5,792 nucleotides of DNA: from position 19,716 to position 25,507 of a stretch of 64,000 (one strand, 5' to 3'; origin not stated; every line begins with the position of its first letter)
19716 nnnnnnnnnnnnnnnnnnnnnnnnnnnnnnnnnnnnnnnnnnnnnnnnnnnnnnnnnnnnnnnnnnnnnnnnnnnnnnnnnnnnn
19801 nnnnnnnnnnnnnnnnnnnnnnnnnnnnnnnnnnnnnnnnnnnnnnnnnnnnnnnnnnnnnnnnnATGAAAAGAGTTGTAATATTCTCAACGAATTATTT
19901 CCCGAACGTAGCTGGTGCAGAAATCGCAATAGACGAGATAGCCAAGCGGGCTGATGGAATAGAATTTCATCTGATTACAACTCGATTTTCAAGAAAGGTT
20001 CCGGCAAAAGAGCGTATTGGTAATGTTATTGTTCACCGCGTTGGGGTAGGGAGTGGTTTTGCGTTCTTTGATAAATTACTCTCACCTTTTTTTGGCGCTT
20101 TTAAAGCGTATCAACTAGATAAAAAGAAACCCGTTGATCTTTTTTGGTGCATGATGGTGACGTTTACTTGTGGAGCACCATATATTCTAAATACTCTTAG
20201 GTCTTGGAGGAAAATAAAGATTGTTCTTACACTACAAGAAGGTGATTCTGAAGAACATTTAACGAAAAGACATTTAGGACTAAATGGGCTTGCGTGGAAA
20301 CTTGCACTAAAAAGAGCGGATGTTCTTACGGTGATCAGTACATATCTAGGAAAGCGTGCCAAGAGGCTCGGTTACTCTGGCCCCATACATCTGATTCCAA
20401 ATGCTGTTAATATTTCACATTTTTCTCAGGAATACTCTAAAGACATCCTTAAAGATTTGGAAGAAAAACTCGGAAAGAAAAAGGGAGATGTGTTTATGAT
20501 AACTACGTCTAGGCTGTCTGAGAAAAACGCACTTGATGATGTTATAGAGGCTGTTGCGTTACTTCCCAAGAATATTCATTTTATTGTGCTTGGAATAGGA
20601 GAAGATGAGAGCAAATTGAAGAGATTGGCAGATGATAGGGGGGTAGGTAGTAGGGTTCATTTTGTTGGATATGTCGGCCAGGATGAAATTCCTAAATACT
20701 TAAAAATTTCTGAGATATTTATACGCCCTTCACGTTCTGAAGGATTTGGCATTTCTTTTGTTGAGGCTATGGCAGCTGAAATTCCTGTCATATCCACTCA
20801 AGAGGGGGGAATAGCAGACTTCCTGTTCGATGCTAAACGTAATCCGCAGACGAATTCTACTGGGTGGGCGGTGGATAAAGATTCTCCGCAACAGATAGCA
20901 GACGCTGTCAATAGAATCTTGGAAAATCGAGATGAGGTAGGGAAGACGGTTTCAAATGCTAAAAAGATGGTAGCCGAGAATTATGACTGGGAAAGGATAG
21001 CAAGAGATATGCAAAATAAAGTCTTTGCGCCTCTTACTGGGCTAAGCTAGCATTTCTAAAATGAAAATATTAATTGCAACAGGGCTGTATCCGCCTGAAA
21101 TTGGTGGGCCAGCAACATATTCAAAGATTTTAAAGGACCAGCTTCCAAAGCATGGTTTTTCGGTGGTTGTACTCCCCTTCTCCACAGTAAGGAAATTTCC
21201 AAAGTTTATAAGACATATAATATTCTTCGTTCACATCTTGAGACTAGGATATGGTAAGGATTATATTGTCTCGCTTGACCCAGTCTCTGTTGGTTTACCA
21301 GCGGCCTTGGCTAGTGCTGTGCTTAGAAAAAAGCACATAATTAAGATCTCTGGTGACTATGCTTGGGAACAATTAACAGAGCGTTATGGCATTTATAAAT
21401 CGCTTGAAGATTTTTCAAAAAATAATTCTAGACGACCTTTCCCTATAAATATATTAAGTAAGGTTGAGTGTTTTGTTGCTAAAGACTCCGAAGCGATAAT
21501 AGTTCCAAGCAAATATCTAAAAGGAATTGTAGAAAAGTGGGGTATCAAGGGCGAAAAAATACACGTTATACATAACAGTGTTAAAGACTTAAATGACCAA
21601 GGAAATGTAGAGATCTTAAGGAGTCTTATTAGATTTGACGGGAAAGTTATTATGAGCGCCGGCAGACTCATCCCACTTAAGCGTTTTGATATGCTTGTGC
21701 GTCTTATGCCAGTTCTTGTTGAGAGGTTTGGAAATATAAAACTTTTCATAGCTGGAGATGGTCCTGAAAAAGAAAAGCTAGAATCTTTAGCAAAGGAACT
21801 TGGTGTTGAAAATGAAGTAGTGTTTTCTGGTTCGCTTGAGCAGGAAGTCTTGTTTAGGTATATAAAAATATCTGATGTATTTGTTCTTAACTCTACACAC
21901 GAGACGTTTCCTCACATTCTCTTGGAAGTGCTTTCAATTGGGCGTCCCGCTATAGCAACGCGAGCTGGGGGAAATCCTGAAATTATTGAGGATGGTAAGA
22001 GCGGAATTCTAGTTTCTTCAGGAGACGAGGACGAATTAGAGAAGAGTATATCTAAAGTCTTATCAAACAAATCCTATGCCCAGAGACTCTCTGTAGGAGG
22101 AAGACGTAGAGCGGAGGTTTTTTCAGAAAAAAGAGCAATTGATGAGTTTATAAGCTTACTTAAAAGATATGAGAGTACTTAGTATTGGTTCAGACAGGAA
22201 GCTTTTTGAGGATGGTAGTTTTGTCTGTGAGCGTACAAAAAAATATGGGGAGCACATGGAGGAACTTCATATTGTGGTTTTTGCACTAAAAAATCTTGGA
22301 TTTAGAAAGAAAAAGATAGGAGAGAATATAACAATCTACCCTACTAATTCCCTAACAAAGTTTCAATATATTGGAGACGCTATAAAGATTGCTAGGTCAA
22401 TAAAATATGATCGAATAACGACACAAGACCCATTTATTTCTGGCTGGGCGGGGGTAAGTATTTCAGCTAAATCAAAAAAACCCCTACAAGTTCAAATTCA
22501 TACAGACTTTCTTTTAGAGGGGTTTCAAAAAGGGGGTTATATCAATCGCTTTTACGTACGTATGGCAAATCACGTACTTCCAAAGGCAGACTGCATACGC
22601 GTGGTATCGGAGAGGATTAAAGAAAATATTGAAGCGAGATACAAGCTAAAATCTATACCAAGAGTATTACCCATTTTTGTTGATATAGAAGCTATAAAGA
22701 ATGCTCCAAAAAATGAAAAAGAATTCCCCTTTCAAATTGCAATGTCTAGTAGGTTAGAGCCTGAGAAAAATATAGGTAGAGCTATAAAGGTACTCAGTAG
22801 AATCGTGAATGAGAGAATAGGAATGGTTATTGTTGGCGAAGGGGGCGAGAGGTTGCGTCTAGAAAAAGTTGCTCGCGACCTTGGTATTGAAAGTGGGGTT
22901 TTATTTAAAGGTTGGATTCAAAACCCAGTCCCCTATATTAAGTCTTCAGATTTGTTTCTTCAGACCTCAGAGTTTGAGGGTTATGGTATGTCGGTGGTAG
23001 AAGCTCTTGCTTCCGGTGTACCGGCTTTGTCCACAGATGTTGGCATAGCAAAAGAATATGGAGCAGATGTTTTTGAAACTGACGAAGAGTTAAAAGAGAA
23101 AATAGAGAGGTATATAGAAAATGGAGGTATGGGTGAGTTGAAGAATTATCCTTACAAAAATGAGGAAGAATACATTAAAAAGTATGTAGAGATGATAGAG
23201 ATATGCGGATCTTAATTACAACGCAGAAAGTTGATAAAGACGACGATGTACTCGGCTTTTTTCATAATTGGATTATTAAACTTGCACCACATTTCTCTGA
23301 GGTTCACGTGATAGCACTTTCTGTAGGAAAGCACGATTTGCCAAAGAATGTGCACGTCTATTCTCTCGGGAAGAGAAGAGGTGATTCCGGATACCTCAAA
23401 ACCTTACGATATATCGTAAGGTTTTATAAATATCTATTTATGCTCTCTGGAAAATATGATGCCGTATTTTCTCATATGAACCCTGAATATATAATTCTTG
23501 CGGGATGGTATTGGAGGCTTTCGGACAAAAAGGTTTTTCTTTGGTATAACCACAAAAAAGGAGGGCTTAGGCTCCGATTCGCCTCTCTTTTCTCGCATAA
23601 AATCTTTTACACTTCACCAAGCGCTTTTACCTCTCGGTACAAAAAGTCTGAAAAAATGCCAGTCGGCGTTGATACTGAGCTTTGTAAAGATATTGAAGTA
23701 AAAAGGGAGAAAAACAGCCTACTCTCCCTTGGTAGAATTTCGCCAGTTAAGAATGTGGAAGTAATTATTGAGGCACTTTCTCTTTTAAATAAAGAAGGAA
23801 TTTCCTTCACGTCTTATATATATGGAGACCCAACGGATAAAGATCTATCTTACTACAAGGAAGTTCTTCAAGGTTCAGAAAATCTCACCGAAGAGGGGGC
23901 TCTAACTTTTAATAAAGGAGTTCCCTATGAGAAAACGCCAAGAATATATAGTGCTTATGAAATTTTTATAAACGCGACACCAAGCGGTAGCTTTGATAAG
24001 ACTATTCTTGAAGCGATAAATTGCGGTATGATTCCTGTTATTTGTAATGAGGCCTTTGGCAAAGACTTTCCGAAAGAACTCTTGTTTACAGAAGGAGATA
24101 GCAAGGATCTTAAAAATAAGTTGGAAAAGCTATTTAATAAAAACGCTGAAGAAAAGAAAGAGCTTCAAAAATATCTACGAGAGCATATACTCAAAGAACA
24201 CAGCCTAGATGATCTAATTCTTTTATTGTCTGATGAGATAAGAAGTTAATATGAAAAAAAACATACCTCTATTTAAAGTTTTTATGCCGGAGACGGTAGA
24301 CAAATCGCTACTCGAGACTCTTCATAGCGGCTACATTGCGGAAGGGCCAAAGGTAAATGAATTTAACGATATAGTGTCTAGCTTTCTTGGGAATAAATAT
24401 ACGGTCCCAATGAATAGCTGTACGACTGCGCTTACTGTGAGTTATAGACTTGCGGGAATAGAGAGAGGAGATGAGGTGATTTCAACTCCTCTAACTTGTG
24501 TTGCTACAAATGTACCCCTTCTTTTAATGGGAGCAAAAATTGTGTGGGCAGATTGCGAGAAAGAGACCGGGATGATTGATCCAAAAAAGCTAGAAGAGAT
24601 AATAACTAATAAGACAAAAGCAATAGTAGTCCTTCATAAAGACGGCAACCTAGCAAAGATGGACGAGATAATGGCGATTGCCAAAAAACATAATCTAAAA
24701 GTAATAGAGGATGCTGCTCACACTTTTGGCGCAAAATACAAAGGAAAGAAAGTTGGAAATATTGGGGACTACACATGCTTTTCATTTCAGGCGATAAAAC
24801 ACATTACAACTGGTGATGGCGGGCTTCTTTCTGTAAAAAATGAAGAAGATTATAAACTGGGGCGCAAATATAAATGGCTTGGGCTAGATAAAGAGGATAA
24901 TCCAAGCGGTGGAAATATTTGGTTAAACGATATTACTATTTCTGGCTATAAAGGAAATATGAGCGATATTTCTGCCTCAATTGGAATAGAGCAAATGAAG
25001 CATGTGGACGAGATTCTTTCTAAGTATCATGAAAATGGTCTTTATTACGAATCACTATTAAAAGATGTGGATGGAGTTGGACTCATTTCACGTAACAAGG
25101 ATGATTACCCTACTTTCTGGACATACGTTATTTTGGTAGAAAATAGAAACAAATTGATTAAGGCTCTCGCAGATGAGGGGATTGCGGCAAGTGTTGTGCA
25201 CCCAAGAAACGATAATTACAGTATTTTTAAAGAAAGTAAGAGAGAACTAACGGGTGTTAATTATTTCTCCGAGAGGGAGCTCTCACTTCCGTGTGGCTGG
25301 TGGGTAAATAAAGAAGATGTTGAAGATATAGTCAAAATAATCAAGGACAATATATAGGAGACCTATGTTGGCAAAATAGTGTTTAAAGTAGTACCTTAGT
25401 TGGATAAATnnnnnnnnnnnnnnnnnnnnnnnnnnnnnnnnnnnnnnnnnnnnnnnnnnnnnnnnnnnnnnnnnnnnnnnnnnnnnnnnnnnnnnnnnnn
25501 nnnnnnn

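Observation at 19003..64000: A roughly 45-kb single-strand glycan island encoding a complete nonulosonic-acid pathway, probably legionaminic/bacillosamine-type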

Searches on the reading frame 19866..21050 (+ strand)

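Call 8: search_protein_families(library=pfam, proteins=[window:19866-21050:+], max_evalue=0.001)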
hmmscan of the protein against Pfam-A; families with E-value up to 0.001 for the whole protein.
window:19866-21050:+ (394 aa): 6 families
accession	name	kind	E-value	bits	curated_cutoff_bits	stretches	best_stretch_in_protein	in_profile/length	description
PF00534.26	Glycos_transf_1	-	1.7e-39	135.6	26.4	1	198-368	5-172/172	Glycosyl transferases group 1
PF13692.12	Glyco_trans_1_4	-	4.4e-29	102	27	1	212-354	5-142/142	Glycosyl transferases group 1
PF20706.3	GT4-conflict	-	1.8e-16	60.6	26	1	235-381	232-384/385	Family 4 Glycosyltransferase in conflict systems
PF13439.12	Glyco_transf_4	-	1e-10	42.3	28.5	1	17-184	3-169/170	Glycosyltransferase Family 4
PF13524.12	Glyco_trans_1_2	-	1e-07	32.4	25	1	230-383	9-143/144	Glycosyl transferase-like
PF13579.12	Glyco_trans_4_4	-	0.0001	23.1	29.7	1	28-179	15-157/158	Glycosyl transferase 4-like domain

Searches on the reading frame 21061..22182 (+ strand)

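Call 8: search_protein_families(library=pfam, proteins=[window:21061-22182:+], max_evalue=0.001)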
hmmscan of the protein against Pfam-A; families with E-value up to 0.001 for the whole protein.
window:21061-22182:+ (373 aa): 4 families
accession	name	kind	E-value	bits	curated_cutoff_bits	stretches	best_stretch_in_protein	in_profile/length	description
PF00534.26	Glycos_transf_1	-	9.1e-39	133.2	26.4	1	193-349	14-171/172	Glycosyl transferases group 1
PF13692.12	Glyco_trans_1_4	-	3.8e-31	108.7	27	1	195-336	2-142/142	Glycosyl transferases group 1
PF13439.12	Glyco_transf_4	-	7.1e-08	33.1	28.5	1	35-174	43-166/170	Glycosyltransferase Family 4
PF13524.12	Glyco_trans_1_2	-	0.00039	20.8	25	1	245-351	27-129/144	Glycosyl transferase-like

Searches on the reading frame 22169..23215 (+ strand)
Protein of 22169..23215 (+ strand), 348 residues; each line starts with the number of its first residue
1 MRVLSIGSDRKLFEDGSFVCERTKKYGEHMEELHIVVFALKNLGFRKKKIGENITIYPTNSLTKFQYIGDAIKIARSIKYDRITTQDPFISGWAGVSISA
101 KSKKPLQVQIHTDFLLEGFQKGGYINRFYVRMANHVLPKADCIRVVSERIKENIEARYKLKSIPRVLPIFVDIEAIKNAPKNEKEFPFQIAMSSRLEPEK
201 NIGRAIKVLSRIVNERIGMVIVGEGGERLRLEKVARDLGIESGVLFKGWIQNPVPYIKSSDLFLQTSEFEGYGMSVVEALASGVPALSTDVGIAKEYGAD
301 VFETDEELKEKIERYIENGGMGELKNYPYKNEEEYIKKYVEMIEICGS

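Call 8: search_protein_families(library=pfam, proteins=[window:22169-23215:+], max_evalue=0.001)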
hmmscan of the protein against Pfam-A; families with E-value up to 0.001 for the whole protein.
window:22169-23215:+ (348 aa): 5 families
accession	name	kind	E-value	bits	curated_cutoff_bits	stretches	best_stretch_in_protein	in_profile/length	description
PF00534.26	Glycos_transf_1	-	1.3e-26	93.6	26.4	1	181-331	9-168/172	Glycosyl transferases group 1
PF13692.12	Glyco_trans_1_4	-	3.3e-20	73.2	27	1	189-318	3-142/142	Glycosyl transferases group 1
PF13439.12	Glyco_transf_4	-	2.4e-09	37.9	28.5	1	59-174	52-169/170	Glycosyltransferase Family 4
PF20706.3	GT4-conflict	-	4e-07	29.8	26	1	135-294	142-317/385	Family 4 Glycosyltransferase in conflict systems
PF13579.12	Glyco_trans_4_4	-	5.3e-05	24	29.7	1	62-157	54-145/158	Glycosyl transferase 4-like domain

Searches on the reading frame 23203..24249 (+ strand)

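Call 8: search_protein_families(library=pfam, proteins=[window:23203-24249:+], max_evalue=0.001)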
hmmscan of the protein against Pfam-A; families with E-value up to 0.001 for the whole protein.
window:23203-24249:+ (348 aa): 3 families
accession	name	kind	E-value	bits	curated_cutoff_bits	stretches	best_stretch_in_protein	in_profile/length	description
PF00534.26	Glycos_transf_1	-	7.5e-13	48.8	26.4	1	163-327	8-171/172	Glycosyl transferases group 1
PF13692.12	Glyco_trans_1_4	-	2.4e-10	41.3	27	1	172-312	3-141/142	Glycosyl transferases group 1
PF13524.12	Glyco_trans_1_2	-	7.9e-05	23.1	25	1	221-336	27-136/144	Glycosyl transferase-like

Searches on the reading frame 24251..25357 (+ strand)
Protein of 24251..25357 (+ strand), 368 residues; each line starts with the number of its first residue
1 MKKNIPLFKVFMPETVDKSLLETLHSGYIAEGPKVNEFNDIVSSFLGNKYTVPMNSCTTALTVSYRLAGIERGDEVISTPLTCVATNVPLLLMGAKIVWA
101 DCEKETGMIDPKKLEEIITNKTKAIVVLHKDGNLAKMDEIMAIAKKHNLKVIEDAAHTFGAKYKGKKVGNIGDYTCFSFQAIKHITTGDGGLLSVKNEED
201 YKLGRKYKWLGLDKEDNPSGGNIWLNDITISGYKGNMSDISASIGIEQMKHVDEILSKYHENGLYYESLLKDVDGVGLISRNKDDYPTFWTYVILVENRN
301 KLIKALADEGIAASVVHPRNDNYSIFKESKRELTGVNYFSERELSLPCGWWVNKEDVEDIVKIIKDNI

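Call 8: search_protein_families(library=pfam, proteins=[window:24251-25357:+], max_evalue=0.001)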
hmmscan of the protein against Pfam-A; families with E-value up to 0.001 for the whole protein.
window:24251-25357:+ (368 aa): 4 families
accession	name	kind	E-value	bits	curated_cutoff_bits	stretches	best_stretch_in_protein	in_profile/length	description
PF01041.23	DegT_DnrJ_EryC1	-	4.7e-89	299.6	19.8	1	17-364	8-359/360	DegT/DnrJ/EryC1/StrS aminotransferase family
PF01212.27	Beta_elim_lyase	-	7.9e-08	32.4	27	1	30-251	29-215/288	Beta-eliminating lyase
PF00266.25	Aminotran_5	-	4.4e-07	29.6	21.5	1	56-160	69-181/371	Aminotransferase class-V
PF00155.27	Aminotran_1_2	-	2.5e-05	24.1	19.7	1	36-159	45-190/361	Aminotransferase class I and II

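Call 13: search_protein_families(library=ncbifam, proteins=[window:24251-25357:+], max_evalue=0.00001)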
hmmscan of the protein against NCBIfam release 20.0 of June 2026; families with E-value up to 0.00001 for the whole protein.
window:24251-25357:+ (368 aa): 10 families
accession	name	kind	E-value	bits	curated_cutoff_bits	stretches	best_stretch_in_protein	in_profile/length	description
TIGR03588.1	PseC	equivalog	1.9e-68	231.1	423.5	1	19-365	16-377/380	UDP-4-amino-4,6-dideoxy-N-acetyl-beta-L-altrosamine transaminase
NF008658.2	PRK11658.1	equivalog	5e-59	199.8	631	1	10-366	10-375/379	UDP-4-amino-4-deoxy-L-arabinose aminotransferase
TIGR04181.1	NHT_00031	hypoth_equivalog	3.2e-58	197.3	420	1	9-349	5-359/359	LegC family aminotransferase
NF008687.0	PRK11706.1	equivalog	1.8e-51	175.1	375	1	39-366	37-372/375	dTDP-4-amino-4,6-dideoxygalactose transaminase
TIGR04427.1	PLP_DesI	equivalog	2.7e-45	155.1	650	1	30-365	49-380/390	dTDP-4-dehydro-6-deoxyglucose aminotransferase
TIGR02379.1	ECA_wecE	subfamily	1.9e-43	148.7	434.85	1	43-366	41-373/376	dTDP-4-amino-4,6-dideoxy-D-glucose transaminase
NF011936.0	PRK15407.1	equivalog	2.6e-38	131.9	423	1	19-203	51-243/440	lipopolysaccharide biosynthesis protein RfbH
TIGR01977.1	am_tr_V_EF2568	hypoth_equivalog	1.3e-09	37.5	377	1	34-161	45-180/376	cysteine desulfurase family protein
NF040779.1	Sec_lyase_SclA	exception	6.5e-07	28.6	525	1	58-160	71-178/378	selenocysteine lyase SclA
NF005816.0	PRK07682.1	equivalog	1.9e-06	26.8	620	1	58-155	100-203/390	aminotransferase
